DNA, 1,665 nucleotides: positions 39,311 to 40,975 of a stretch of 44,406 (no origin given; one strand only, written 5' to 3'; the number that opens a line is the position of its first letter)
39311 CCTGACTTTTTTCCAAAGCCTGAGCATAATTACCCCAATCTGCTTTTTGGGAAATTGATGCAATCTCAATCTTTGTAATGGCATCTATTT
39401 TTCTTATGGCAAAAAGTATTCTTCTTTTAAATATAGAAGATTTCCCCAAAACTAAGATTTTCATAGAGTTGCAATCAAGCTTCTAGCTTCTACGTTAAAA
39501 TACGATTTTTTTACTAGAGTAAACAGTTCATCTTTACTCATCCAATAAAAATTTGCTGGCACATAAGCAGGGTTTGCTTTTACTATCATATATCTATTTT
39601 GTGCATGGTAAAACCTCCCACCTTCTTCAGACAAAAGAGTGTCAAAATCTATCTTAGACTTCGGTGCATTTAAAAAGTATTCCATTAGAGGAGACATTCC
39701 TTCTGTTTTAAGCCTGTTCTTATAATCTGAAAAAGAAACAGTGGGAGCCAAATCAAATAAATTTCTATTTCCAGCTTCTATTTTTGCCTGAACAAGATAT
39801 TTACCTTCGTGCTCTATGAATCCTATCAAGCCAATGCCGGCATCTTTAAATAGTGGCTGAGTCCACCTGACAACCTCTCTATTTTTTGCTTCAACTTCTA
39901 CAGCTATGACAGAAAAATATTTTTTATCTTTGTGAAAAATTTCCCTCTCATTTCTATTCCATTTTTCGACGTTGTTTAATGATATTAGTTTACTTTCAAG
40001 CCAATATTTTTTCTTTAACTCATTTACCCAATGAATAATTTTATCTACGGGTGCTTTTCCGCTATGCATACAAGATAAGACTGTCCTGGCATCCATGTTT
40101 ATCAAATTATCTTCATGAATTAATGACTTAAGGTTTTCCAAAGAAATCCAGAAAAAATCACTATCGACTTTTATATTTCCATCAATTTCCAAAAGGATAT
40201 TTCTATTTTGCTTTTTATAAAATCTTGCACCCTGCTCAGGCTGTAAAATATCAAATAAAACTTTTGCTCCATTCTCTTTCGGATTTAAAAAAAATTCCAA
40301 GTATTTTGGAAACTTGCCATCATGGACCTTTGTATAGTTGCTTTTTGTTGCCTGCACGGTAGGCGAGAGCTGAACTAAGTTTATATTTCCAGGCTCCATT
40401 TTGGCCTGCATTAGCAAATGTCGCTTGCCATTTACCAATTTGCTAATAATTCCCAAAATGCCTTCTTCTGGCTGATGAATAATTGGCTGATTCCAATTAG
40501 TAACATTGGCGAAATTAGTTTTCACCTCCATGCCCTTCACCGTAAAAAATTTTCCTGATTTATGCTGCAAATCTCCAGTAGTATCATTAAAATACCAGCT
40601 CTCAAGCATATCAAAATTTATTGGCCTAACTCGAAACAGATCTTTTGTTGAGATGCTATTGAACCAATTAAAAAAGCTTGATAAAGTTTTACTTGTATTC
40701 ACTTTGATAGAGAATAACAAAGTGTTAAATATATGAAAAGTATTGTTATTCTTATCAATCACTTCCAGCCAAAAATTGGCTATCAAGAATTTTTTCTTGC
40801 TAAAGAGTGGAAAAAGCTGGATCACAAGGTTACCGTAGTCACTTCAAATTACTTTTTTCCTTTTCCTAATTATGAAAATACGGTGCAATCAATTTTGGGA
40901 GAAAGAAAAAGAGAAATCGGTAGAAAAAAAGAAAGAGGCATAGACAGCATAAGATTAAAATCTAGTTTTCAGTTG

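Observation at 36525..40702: Antibiotic-type 2,6-dideoxyhexose cassette embedded in a cell-surface glycan locus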

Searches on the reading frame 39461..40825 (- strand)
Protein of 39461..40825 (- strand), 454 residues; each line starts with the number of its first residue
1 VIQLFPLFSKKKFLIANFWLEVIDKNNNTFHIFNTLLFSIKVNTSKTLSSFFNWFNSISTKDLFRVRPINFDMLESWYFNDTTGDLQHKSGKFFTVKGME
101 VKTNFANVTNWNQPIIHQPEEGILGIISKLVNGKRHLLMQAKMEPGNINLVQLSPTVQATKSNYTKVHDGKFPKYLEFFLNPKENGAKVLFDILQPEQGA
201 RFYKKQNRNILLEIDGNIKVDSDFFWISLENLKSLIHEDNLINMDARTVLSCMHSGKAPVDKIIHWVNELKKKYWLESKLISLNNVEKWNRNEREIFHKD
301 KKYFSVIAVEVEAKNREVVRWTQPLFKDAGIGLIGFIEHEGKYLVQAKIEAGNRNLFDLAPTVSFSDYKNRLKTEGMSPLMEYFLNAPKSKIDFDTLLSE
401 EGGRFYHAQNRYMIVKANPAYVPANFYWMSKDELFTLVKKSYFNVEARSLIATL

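Call 4: search_protein_families(library=pfam, proteins=[window:39461-40825:-], max_evalue=0.01)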
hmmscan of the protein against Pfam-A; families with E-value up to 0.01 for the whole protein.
window:39461-40825:- (454 aa): 1 family
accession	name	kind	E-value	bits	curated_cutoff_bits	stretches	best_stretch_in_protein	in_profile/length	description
PF03559.20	Hexose_dehydrat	-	1.1e-127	423.8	25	2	50-253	3-203/203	NDP-hexose 2,3-dehydratase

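Call 9: search_protein_families(library=ncbifam, proteins=[window:39461-40825:-], max_evalue=0.001)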
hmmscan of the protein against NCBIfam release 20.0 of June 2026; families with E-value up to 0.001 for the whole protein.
window:39461-40825:- (454 aa): 0 families

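Call 10: search_solved_structures(query=window:39461-40825:-, show_alignments=1)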
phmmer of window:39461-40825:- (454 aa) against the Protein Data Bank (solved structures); distinct sequences matched with E-value up to 0.001: 1.
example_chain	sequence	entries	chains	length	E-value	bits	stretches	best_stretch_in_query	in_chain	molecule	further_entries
4j7g_A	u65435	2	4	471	8.1e-93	315.1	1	54-453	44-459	EvaA 2,3-dehydratase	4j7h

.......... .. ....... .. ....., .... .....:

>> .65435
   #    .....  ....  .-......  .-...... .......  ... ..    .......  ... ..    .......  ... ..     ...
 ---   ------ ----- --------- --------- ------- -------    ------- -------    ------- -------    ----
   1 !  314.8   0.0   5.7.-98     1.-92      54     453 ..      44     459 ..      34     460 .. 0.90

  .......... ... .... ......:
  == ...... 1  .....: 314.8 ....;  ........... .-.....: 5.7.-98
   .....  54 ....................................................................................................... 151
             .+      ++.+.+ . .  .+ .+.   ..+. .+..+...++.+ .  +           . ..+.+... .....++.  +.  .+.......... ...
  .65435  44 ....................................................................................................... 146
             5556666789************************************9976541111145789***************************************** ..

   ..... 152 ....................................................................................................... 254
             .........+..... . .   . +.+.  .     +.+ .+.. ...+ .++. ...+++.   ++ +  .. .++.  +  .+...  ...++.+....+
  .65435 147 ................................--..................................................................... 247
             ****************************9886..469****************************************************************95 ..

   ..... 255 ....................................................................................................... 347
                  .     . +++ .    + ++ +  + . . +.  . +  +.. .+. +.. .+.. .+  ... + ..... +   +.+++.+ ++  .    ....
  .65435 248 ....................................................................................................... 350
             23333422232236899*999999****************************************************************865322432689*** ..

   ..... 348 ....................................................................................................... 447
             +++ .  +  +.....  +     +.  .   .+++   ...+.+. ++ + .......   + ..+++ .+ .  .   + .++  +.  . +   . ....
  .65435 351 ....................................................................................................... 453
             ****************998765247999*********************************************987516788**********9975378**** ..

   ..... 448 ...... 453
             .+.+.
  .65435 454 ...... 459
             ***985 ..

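Call 12: find_homologous_proteins(query=window:39461-40825:-, max_evalue=1e-20)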
Query window:39461-40825:- (454 aa): 6939 proteins with E <= 1e-20 among 8000 candidates; the best 120 are listed.
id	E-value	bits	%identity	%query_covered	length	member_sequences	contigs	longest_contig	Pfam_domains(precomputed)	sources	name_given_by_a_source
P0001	1.1e-281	952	100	92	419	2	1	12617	PF03559.21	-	-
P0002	1.0e-154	534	55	91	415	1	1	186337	PF03559.21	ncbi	-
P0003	1.8e-152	527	56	90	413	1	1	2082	PF03559.21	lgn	-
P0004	3.5e-128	447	45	90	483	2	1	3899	PF03559.21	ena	-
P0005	1.7e-123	431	46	89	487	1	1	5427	PF03559.21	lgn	-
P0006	2.4e-121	424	45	90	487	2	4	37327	PF03559.21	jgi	-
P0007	7.3e-121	422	45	89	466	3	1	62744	PF03559.21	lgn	-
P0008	7.4e-121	422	45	91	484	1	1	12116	PF03559.21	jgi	jgi:oxidase EvaA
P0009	1.7e-120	421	47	89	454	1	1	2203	PF03559.21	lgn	-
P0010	1.9e-120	421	44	91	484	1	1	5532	PF03559.21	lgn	-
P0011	5.1e-120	420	46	91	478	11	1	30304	PF03559.21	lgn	-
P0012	9.2e-120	419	45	89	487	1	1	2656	PF03559.21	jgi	-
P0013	1.1e-119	419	49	88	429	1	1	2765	PF03559.21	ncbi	-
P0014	1.5e-119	418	46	89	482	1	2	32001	PF03559.21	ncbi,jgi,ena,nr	ncbi:MAG: hypothetical protein DRP74_01905 [Candidatus Omnitrophota bacterium]|nr:MAG: hypothetical 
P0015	2.4e-119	417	50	86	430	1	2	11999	PF03559.21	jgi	-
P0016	3.3e-119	417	45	90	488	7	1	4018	PF03559.21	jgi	jgi:oxidase EvaA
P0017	7.0e-119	416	50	86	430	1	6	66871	PF03559.21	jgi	-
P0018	8.4e-119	416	46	88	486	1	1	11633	PF03559.21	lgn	-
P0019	8.9e-119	416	44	91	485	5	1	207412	PF03559.21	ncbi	ncbi:MAG: NDP-hexose 2,3-dehydratase family protein [Thermodesulfobacteriota bacterium]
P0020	9.9e-119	415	44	90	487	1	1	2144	PF03559.21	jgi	jgi:oxidase EvaA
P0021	1.5e-118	415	45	91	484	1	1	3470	PF03559.21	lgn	-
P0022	1.5e-118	415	49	86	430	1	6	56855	PF03559.21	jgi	-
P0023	1.9e-118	415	45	90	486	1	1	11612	PF03559.21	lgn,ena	-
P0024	4.3e-118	413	43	91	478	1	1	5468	PF03559.21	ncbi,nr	ncbi:MAG: NDP-hexose 2,3-dehydratase family protein [bacterium]|nr:NDP-hexose 2,3-dehydratase family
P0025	4.5e-118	413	45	90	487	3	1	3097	PF03559.21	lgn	-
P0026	8.1e-118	412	45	93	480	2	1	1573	PF03559.21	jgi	-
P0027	8.7e-118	412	43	91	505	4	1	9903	PF03559.21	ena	-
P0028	1.0e-117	412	44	91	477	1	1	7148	PF03559.21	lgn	-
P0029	1.2e-117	412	46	90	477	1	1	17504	PF03559.21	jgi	jgi:dTDP-4-dehydro-6-deoxy-alpha-D-glucopyranose 2,3-dehydratase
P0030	1.9e-117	411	45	89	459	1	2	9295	PF03559.21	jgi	jgi:dTDP-4-dehydro-6-deoxy-alpha-D-glucopyranose 2,3-dehydratase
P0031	3.4e-117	410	44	90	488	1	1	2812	PF03559.21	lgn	-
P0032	3.5e-117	410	43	90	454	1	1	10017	PF03559.21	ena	-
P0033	3.9e-117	410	45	91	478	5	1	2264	PF03559.21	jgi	jgi:oxidase EvaA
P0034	3.9e-117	410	43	89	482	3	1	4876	PF03559.21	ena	-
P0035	4.0e-117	410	45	89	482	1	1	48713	PF03559.21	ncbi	ncbi:MAG: NDP-hexose 2,3-dehydratase family protein [Candidatus Omnitrophota bacterium]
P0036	4.5e-117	410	44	89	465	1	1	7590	PF03559.21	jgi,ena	-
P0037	5.5e-117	410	42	94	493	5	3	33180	PF03559.21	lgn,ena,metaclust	metaclust:\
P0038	5.6e-117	410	43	91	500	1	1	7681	PF03559.21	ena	-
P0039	6.1e-117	410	42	93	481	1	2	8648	PF03559.21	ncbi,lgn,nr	ncbi:MAG: NDP-hexose 2,3-dehydratase family protein [Bacteroidia bacterium]|nr:NDP-hexose 2,3-dehydr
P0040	6.4e-117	409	43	92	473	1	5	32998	PF03559.21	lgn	-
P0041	7.7e-117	409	43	91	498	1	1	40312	PF03559.21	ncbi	-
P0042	1.0e-116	409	43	91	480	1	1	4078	PF03559.21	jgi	jgi:dTDP-4-dehydro-6-deoxy-alpha-D-glucopyranose 2,3-dehydratase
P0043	1.3e-116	408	48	86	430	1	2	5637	PF03559.21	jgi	-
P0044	1.6e-116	408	46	89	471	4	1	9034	PF03559.21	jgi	jgi:oxidase EvaA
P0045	1.7e-116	408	43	90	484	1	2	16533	PF03559.21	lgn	-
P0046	1.8e-116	408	44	90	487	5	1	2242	PF03559.21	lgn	-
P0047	2.6e-116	407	46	90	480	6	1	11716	PF03559.21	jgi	-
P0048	2.6e-116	407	44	91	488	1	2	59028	PF03559.21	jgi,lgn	jgi:oxidase EvaA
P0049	2.7e-116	407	45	90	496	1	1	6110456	PF03559.21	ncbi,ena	-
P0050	2.8e-116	407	45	90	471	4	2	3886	PF03559.21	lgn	-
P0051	3.2e-116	407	45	90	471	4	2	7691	PF03559.21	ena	-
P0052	3.4e-116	407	44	89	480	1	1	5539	PF03559.21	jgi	jgi:dTDP-4-dehydro-6-deoxy-alpha-D-glucopyranose 2,3-dehydratase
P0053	4.8e-116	407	46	89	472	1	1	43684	PF03559.21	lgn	-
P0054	5.0e-116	406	44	89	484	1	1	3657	PF03559.21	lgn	-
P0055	5.5e-116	406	44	91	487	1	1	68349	PF03559.21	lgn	-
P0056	6.1e-116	406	45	91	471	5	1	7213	PF03559.21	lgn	-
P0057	8.3e-116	406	44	88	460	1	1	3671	PF03559.21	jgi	jgi:dTDP-4-dehydro-6-deoxy-alpha-D-glucopyranose 2,3-dehydratase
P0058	1.0e-115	405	43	91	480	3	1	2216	PF03559.21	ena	-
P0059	1.2e-115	405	44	90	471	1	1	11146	PF03559.21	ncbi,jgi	jgi:oxidase EvaA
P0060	1.8e-115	405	44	91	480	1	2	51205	PF03559.21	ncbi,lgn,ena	ncbi:MAG: NDP-hexose 2,3-dehydratase family protein [Bacteroidota bacterium]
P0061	1.9e-115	405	43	91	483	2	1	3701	PF03559.21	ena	-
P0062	2.4e-115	404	47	89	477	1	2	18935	PF03559.21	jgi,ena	jgi:dTDP-4-dehydro-6-deoxy-alpha-D-glucopyranose 2,3-dehydratase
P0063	2.5e-115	404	49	86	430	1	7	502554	PF03559.21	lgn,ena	-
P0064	2.6e-115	404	46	91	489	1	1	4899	PF03559.21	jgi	jgi:dTDP-4-dehydro-6-deoxy-alpha-D-glucopyranose 2,3-dehydratase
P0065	3.2e-115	404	44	90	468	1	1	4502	PF03559.21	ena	-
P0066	3.7e-115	404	45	90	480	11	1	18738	PF03559.21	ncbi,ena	-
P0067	3.8e-115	404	46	89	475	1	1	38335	PF03559.21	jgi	jgi:oxidase EvaA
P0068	3.8e-115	404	44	90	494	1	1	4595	PF03559.21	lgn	-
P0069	6.9e-115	403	43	91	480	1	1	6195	PF03559.21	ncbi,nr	ncbi:MAG: NDP-hexose 2,3-dehydratase family protein [Proteobacteria bacterium]|nr:NDP-hexose 2,3-deh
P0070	7.6e-115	403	48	88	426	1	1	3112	PF03559.21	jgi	jgi:oxidase EvaA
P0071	8.6e-115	402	44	91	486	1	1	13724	PF03559.21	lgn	-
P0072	1.1e-114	402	44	91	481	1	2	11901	PF03559.21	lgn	-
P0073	1.4e-114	402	43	91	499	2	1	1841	PF03559.21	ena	-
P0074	1.6e-114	402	44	90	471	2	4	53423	PF03559.21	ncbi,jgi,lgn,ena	jgi:oxidase EvaA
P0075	1.7e-114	401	44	90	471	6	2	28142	PF03559.21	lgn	-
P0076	2.1e-114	401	44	88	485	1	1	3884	PF03559.21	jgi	jgi:dTDP-4-dehydro-6-deoxy-alpha-D-glucopyranose 2,3-dehydratase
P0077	2.1e-114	401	45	91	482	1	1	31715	PF03559.21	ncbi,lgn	-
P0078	2.2e-114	401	44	94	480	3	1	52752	PF03559.21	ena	-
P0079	2.2e-114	401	44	90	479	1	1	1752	PF03559.21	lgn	-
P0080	2.4e-114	401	43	91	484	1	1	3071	PF03559.21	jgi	jgi:oxidase EvaA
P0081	3.4e-114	400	42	93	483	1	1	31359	PF03559.21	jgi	jgi:oxidase EvaA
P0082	4.6e-114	400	42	91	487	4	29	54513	PF03559.21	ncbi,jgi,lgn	-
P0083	4.6e-114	400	44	90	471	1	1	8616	PF03559.21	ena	-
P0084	4.6e-114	400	44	89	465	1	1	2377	PF03559.21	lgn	-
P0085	5.0e-114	400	44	94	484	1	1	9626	PF03559.21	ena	-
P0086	5.5e-114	400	43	90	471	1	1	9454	PF03559.21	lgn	-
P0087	5.7e-114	400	43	90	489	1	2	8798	PF03559.21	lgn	-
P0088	5.9e-114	400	45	89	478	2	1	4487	PF03559.21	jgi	jgi:oxidase EvaA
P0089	6.0e-114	400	45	90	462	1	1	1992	PF03559.21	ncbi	-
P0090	6.2e-114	400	43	89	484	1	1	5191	PF03559.21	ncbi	-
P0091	7.9e-114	399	48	89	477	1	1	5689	PF03559.21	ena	-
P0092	9.0e-114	399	46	91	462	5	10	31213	PF03559.21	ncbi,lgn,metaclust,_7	ncbi:MAG: NDP-hexose 2,3-dehydratase family protein [Flavobacteriaceae bacterium]|metaclust:\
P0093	9.5e-114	399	43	90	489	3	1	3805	PF03559.21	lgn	-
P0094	9.9e-114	399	49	86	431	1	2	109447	PF03559.21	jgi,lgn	-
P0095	1.0e-113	399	42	91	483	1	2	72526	PF03559.21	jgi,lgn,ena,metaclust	metaclust:\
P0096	1.1e-113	399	43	91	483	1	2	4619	PF03559.21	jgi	-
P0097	1.3e-113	399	46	89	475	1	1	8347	PF03559.21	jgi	jgi:oxidase EvaA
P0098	1.3e-113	399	46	90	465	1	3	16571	PF03559.21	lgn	-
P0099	1.5e-113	398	42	91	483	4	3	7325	PF03559.21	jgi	-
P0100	1.7e-113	398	43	88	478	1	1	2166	PF03559.21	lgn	-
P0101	1.8e-113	398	44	89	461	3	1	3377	PF03559.21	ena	-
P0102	1.9e-113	398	42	89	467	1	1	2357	PF03559.21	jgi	-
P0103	2.0e-113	398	46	90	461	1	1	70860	PF03559.21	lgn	-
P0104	2.0e-113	398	47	90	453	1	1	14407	PF03559.21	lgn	-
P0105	2.3e-113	398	41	91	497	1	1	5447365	PF03559.21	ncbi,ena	-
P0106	2.3e-113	398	44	89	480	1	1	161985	PF03559.21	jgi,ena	-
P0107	2.6e-113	398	47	85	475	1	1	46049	PF03559.21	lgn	-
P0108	2.7e-113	398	45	90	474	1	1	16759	PF03559.21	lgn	-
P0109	2.7e-113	398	44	91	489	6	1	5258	PF03559.21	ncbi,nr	ncbi:MAG: NDP-hexose 2,3-dehydratase family protein [Anaerolineae bacterium]|nr:NDP-hexose 2,3-dehyd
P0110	3.2e-113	397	44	91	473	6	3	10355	PF03559.21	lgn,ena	-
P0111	3.5e-113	397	43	94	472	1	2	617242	PF03559.21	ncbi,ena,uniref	ncbi:NDP-hexose 2,3-dehydratase family protein [Maridesulfovibrio sp.]|uniref:NDP-hexose 2,3-dehydra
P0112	3.5e-113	397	44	91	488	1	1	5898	PF03559.21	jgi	jgi:dTDP-4-dehydro-6-deoxy-alpha-D-glucopyranose 2,3-dehydratase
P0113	4.8e-113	397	42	94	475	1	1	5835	PF03559.21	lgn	-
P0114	4.8e-113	397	42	91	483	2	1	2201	PF03559.21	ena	-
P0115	5.0e-113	397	42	91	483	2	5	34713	PF03559.21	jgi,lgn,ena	-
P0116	5.0e-113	397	42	90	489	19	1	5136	PF03559.21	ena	-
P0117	5.7e-113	396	43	90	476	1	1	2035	PF03559.21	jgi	jgi:dTDP-4-dehydro-6-deoxy-alpha-D-glucopyranose 2,3-dehydratase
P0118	5.7e-113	396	45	93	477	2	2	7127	PF03559.21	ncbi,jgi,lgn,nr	ncbi:MAG: NDP-hexose 2,3-dehydratase family protein [Bacteroidetes bacterium]|nr:NDP-hexose 2,3-dehy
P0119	6.0e-113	396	42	92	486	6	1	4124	PF03559.21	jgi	jgi:dTDP-4-dehydro-6-deoxy-alpha-D-glucopyranose 2,3-dehydratase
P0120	6.1e-113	396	44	89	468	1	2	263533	PF03559.21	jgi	jgi:dTDP-4-dehydro-6-deoxy-alpha-D-glucopyranose 2,3-dehydratase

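Call 14: find_encoding_contigs(protein=P0001, flank=10000, max_places=4)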
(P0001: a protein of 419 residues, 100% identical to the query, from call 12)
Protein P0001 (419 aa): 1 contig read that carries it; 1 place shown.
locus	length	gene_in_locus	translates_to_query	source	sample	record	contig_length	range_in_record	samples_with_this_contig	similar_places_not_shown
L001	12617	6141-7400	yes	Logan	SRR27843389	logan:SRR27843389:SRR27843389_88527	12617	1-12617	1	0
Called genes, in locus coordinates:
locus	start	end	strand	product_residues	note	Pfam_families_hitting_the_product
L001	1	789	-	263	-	?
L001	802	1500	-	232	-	PF00535:Glycos_transf_2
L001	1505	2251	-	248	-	PF00483:NTP_transferase, PF12804:NTP_transf_3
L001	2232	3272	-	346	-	PF01073:3Beta_HSD, PF01370:Epimerase, PF02719:Polysacc_synt_2, PF07993:NAD_binding_4 (faint), PF16363:GDP_Man_Dehyd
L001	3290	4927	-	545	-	-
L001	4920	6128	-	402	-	PF13439:Glyco_transf_4, PF00534:Glycos_transf_1, PF13692:Glyco_trans_1_4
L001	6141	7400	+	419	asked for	PF03559:Hexose_dehydrat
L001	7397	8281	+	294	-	PF01408:GFO_IDH_MocA, PF22725:GFO_IDH_MocA_C3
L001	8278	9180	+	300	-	PF01073:3Beta_HSD, PF01370:Epimerase, PF02719:Polysacc_synt_2, PF04321:RmlD_sub_bind, PF05368:NmrA (weak), PF07993:NAD_binding_4 (faint), PF13460:NAD_binding_10, PF16363:GDP_Man_Dehyd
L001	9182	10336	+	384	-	PF13439:Glyco_transf_4, PF13579:Glyco_trans_4_4, PF20706:GT4-conflict, PF00534:Glycos_transf_1, PF13692:Glyco_trans_1_4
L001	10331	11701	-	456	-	-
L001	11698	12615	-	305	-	?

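Call 15: find_encoding_contigs(protein=P0002, flank=10000, max_places=4)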
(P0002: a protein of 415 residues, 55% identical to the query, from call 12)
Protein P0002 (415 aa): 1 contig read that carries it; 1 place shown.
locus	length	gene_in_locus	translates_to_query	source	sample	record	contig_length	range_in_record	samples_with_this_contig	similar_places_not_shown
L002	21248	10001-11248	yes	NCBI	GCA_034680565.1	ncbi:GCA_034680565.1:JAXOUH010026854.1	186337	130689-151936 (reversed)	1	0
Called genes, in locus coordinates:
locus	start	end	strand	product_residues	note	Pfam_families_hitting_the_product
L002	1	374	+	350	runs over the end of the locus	PF13439:Glyco_transf_4, PF00534:Glycos_transf_1, PF13692:Glyco_trans_1_4, PF20706:GT4-conflict (weak)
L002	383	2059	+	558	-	-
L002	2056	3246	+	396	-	-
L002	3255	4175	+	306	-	PF01073:3Beta_HSD, PF01370:Epimerase, PF02719:Polysacc_synt_2, PF04321:RmlD_sub_bind, PF05368:NmrA (weak), PF13460:NAD_binding_10, PF16363:GDP_Man_Dehyd, PF07993:NAD_binding_4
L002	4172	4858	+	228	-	PF00535:Glycos_transf_2, PF13641:Glyco_tranf_2_3 (weak)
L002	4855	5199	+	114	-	PF10066:DUF2304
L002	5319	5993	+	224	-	PF00535:Glycos_transf_2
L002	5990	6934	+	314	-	PF01073:3Beta_HSD (faint), PF01370:Epimerase, PF02719:Polysacc_synt_2 (faint), PF16363:GDP_Man_Dehyd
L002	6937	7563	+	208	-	PF00132:Hexapep, PF14602:Hexapep_2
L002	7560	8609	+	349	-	-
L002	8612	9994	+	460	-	-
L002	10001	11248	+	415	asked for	PF03559:Hexose_dehydrat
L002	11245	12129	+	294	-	PF01408:GFO_IDH_MocA, PF22725:GFO_IDH_MocA_C3 (weak)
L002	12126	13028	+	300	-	PF01073:3Beta_HSD, PF01370:Epimerase, PF02719:Polysacc_synt_2, PF04321:RmlD_sub_bind, PF05368:NmrA, PF13460:NAD_binding_10, PF16363:GDP_Man_Dehyd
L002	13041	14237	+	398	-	PF13439:Glyco_transf_4, PF13579:Glyco_trans_4_4, PF20706:GT4-conflict, PF00534:Glycos_transf_1, PF13692:Glyco_trans_1_4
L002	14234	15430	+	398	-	PF13439:Glyco_transf_4, PF13579:Glyco_trans_4_4, PF02350:Epimerase_2 (weak), PF00534:Glycos_transf_1, PF13692:Glyco_trans_1_4, PF13524:Glyco_trans_1_2 (weak)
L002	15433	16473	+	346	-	PF01408:GFO_IDH_MocA, PF03447:NAD_binding_3 (weak), PF02894:GFO_IDH_MocA_C, PF22725:GFO_IDH_MocA_C3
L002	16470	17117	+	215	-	PF24894:Hexapep_GlmU (faint), PF25084:LbH_EIF2B, PF00132:Hexapep (weak), PF25087:GMPPB_C (weak), PF00132:Hexapep, PF14602:Hexapep_2 (weak)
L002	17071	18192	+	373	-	PF00155:Aminotran_1_2, PF01041:DegT_DnrJ_EryC1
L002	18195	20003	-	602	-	PF13522:GATase_6, PF13537:GATase_7, PF12481:DUF3700 (faint), PF00733:Asn_synthase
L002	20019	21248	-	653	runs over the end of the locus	-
